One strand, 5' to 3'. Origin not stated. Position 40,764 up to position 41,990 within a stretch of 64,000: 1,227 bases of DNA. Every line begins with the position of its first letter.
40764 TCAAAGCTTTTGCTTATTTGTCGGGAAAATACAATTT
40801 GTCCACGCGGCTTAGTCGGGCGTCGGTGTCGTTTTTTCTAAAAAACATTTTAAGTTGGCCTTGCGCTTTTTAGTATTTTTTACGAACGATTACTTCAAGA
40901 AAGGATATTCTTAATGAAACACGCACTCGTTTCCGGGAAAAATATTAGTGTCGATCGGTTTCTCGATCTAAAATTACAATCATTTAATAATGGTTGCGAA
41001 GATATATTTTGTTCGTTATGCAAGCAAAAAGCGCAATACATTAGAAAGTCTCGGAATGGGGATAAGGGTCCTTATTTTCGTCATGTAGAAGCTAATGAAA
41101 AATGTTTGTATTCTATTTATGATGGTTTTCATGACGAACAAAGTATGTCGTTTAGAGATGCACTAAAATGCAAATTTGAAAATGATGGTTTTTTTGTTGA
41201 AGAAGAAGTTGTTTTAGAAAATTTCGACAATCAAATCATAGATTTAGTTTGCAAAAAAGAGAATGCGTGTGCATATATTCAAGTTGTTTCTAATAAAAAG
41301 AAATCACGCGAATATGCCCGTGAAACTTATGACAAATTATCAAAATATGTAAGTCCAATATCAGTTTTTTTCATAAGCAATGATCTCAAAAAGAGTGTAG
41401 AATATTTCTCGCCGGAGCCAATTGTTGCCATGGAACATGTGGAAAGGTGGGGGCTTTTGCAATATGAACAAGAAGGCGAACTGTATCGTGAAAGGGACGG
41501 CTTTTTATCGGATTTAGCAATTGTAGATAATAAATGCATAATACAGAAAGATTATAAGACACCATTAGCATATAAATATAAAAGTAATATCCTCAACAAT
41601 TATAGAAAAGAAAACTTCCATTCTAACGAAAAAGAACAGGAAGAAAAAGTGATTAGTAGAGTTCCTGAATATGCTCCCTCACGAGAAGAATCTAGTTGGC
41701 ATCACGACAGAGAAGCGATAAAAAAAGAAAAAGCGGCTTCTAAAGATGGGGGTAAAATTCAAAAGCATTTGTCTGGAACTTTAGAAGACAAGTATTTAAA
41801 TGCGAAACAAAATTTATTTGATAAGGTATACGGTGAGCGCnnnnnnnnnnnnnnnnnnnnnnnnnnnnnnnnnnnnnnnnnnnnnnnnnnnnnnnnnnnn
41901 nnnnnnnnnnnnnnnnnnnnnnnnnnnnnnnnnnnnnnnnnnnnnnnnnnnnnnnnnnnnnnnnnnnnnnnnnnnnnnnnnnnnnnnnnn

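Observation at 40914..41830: AT-rich CoiA-like (Zn-ribbon + restriction-endonuclease-type) module fused in frame to the front of PcrA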

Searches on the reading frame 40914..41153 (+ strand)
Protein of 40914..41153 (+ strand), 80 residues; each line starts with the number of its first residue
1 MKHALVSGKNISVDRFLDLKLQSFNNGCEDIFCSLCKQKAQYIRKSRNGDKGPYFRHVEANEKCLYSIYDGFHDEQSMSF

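Call 66: search_protein_families(library=pfam, proteins=[window:40914-41153:+], max_evalue=10)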
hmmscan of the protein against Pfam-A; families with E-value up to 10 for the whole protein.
window:40914-41153:+ (80 aa): 1 family
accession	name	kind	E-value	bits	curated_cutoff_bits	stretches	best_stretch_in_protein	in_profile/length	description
PF25169.1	DUF7830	-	6.3e-05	23.2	27.5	1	24-66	28-67/72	Domain of unknown function (DUF7830)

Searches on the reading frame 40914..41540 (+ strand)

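Call 33: search_protein_families(library=phrogs, proteins=[window:40914-41540:+], max_evalue=10)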
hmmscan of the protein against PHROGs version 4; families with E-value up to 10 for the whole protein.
window:40914-41540:+ (209 aa): 2 families
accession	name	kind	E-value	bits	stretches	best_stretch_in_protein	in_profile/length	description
phrog_23761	-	unknown function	0.014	16.8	1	43-81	4-41/63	-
phrog_17154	-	unknown function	0.19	12.8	1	59-114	11-60/88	-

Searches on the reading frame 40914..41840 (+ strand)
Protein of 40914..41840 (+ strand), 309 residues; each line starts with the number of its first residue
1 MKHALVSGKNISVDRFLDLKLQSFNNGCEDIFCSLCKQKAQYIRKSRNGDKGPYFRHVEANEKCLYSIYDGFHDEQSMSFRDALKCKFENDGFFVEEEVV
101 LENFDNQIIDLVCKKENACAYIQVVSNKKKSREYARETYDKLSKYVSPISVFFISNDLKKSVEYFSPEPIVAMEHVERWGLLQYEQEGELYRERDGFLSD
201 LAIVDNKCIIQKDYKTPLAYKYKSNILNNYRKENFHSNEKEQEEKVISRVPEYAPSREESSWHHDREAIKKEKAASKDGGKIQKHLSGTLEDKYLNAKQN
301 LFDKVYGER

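Call 3: search_protein_families(library=pfam, proteins=[window:40914-41840:+], max_evalue=10)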
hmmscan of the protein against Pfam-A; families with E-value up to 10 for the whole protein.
window:40914-41840:+ (309 aa): 2 families
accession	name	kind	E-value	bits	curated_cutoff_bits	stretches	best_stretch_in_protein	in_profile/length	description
PF25169.1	DUF7830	-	0.00018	21.8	27.5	1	25-66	29-67/72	Domain of unknown function (DUF7830)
PF24464.1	Ig_F54D1_6_2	-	0.013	15.8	27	1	154-207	83-135/159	F54D1.6, Ig-like domain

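Call 4: search_protein_families(library=ncbifam, proteins=[window:40914-41840:+], max_evalue=10)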
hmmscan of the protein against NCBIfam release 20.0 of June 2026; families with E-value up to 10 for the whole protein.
window:40914-41840:+ (309 aa): 2 families
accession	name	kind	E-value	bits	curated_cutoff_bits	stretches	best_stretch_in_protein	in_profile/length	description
NF045495.1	AdoCbiPCobY_Meth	equivalog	0.076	12.5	250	1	107-169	33-96/195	adenosylcobinamide-phosphate guanylyltransferase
TIGR01808.1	CM_M_hiGC-arch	equivalog_domain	0.73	10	52.15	0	268-293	19-44/74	chorismate mutase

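Call 6: find_homologous_proteins(query=window:40914-41840:+, max_evalue=0.001)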
Query window:40914-41840:+: 434 candidates shared short words with the query, none scored E <= 0.001.

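Call 7: search_solved_structures(query=window:40914-41840:+, max_evalue=10, show_alignments=2)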
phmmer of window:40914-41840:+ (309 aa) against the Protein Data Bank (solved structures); distinct sequences matched with E-value up to 10: 0.

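Call 17: search_protein_representatives(protein=window:40914-41840:+)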
Query: 309 residues. Proteins with E-value up to 0.001 (for the whole library): 0; up to 1e-10: 0; up to 1e-30: 0. The best 0 are listed.

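Call 19: search_dna_similar(query=window:40914-41790:+, collection=phages, mode=protein, max_evalue=10)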
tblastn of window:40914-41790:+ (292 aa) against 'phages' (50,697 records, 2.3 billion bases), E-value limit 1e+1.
Records with a match: 1; places in all: 1; records where one place covers at least 80% of the query: 0.
Best place of each record, by identity: <60% 1.
By first word of the organism name: Nocardia 1.
By host as written in the record: Nocardia transvalensis ATCC 6865 1.
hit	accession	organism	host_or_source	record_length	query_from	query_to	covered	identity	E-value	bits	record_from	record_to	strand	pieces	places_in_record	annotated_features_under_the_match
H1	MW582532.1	Nocardia phage P3.1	Nocardia transvalensis ATCC 6865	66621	6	69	22%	29.7%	1e+0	37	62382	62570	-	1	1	minor tail protein (x2)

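Call 20: search_dna_similar(query=window:40914-41790:+, collection=plasmids, mode=protein, max_evalue=10)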
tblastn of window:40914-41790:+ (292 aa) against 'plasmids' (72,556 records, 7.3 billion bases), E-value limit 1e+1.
Records with a match: 1; places in all: 1; records where one place covers at least 80% of the query: 0.
Best place of each record, by identity: <60% 1.
By first word of the organism name: Sinorhizobium 1.
By predicted mobility (MOB-suite, as given by PLSDB): conjugative 1.
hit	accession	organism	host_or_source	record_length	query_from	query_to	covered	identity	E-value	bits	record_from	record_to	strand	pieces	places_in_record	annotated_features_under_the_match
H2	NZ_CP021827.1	Sinorhizobium meliloti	Medicago truncatula,Single Cell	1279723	36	85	17%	34.0%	4e+0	37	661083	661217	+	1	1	record has no annotation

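Call 21: find_related_loci(query=window:40914-41790:+, collection=genome_contigs, flank=10000)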
Query window:40914-41790:+ (292 aa) in genome_contigs; peptide patterns used: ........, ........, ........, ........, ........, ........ (x = any residue, [..] = any of these).
23 stretches matched a pattern, but none encodes a relative of the query by tblastn (E <= 1e-3).

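Call 22: find_related_loci(query=window:40914-41790:+, collection=viral_contigs, flank=10000)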
Query window:40914-41790:+ (292 aa) in viral_contigs; peptide patterns used: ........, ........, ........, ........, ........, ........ (x = any residue, [..] = any of these).
1 stretches matched a pattern, but none encodes a relative of the query by tblastn (E <= 1e-3).

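Call 23: find_related_loci(query=window:40914-41790:+, collection=metagenome_contigs, flank=10000)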
Query window:40914-41790:+ (292 aa) in metagenome_contigs; peptide patterns used: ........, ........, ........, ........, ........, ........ (x = any residue, [..] = any of these).
44 stretches matched a pattern, but none encodes a relative of the query by tblastn (E <= 1e-3).

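Call 32: predict_structure(protein=window:40914-41840:+)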
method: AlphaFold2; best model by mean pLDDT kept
length: 309 residues; sequences in the alignment: 1
mean_pLDDT: 35.0   pTM: 0.27
mean pLDDT of the five models: 35.0, 32.2, 31.5, 30.1, 28.8
residues with pLDDT >= 90: 0; 70-90: 0; 50-70: 27; < 50: 282
segments of 3 or more residues with pLDDT < 50: 1-120, 122-129, 145-150, 154-162, 167-268, 270-292, 294-297, 301-309
pLDDT, mean of each block of 10 residues (from residue 1): 28 27 28 23 26 26 25 27 29 30 36 39 48 57 49 46 46 25 26 29 32 29 28 38 35 31 44 41 44 48 44
secondary structure, 60 per line:
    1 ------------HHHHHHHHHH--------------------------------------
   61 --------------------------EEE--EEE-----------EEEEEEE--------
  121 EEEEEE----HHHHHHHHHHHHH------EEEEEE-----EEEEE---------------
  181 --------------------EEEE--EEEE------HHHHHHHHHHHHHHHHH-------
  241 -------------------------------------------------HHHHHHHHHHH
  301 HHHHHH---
elements in order: H13-22 E87-89 E92-94 E106-112 E121-126 H131-143 E150-155 E161-165 E201-204 E207-210 H217-233 H290-306

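Call 33: search_protein_families(library=phrogs, proteins=[window:40914-41840:+], max_evalue=10)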
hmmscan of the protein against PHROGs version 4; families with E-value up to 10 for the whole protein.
window:40914-41840:+ (309 aa): 1 family
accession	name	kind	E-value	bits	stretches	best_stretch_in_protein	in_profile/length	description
phrog_23761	-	unknown function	0.015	16.7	1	43-81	4-41/63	-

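Call 34: search_protein_families(library=padloc, proteins=[window:40914-41840:+], max_evalue=10)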
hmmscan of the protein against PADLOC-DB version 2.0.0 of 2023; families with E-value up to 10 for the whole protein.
window:40914-41840:+ (309 aa): 0 families

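Call 71: fold_search(model_id=the predicted structure, library=pdb)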
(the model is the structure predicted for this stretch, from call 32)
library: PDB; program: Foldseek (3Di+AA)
matches with E <= 10: 295; with E <= 0.001: 0
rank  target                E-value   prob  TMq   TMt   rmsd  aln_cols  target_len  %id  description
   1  2zyz_C                2.8e-02  0.30  0.11  0.26  11.7        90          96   16  Pyrobaculum aerophilum splicing endonuclease (released 2009-06-23)
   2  2zyz_A                3.0e-02  0.30  0.11  0.27  10.0        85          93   16  Pyrobaculum aerophilum splicing endonuclease (released 2009-06-23)
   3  9cr6_C                6.1e-02  0.47  0.13  0.15   9.1        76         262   13  Crystal structure of histidine racemase (HisR) of Fusobacterium nucleatum (C209S) (released 2025-03-05)
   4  8py2_B                6.1e-02  0.30  0.13  0.16  13.8       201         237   14  Cryo-EM structure of the human BRISC dimer complex bound to compound JMS-175-2 (released 2025-02-05)
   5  8hmy_D                1.0e-01  0.35  0.14  0.28   6.9        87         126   11  Cryo-EM structure of the human pre-catalytic TSEN/pre-tRNA complex (released 2023-04-19)
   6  8w1o_N                1.2e-01  0.44  0.14  0.05   4.7        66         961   12  Cryo-EM structure of BTV virion (released 2024-04-24)
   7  7uxa_B                1.6e-01  0.33  0.14  0.28   6.5        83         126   11  Human tRNA Splicing Endonuclease Complex bound to pre-tRNA-ARG (released 2023-02-08)
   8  3j9d                  4.2e-01  0.23  0.14  0.07   4.5        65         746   12  Atomic structure of a non-enveloped virus reveals pH sensors for a coordinated process of cell entry (released 2015-12-09)
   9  9exs_A                4.2e-01  0.09  0.11  0.09   7.3        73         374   20  Cryo-EM structure of Ch. thermophilum Rai1-Rat1 dimer. (released 2024-12-18)
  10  6z9u_B                4.5e-01  0.23  0.14  0.27   5.2        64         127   12  Crystal structure of a TSEN15-34 heterodimer. (released 2021-06-30)
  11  3h4r                  4.8e-01  0.25  0.14  0.18   5.8        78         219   12  Crystal structure of E. coli RecE exonuclease (released 2009-05-26)
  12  6h3c_A                4.8e-01  0.09  0.11  0.13  20.3       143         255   14  Cryo-EM structure of the BRISC complex bound to SHMT2 (released 2019-07-10)
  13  4dun                  5.1e-01  0.38  0.15  0.17   4.7        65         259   12  1.76A X-ray Crystal Structure of a Putative Phenazine Biosynthesis PhzC/PhzF Protein from Clostridium difficile (strain  (released 2012-03-14)
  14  7zrz_DP1              6.2e-01  0.12  0.12  0.26   5.8        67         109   15  Structure of the human tRNA splicing endonuclease defines substrate recognition (released 2023-05-17)
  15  4hlb                  6.6e-01  0.09  0.11  0.25   7.3        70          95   16  Crystal structure of an alpha-lytic protease prodomain-like protein (DESPIG_01740) from Desulfovibrio piger ATCC 29098 a (released 2012-12-12)
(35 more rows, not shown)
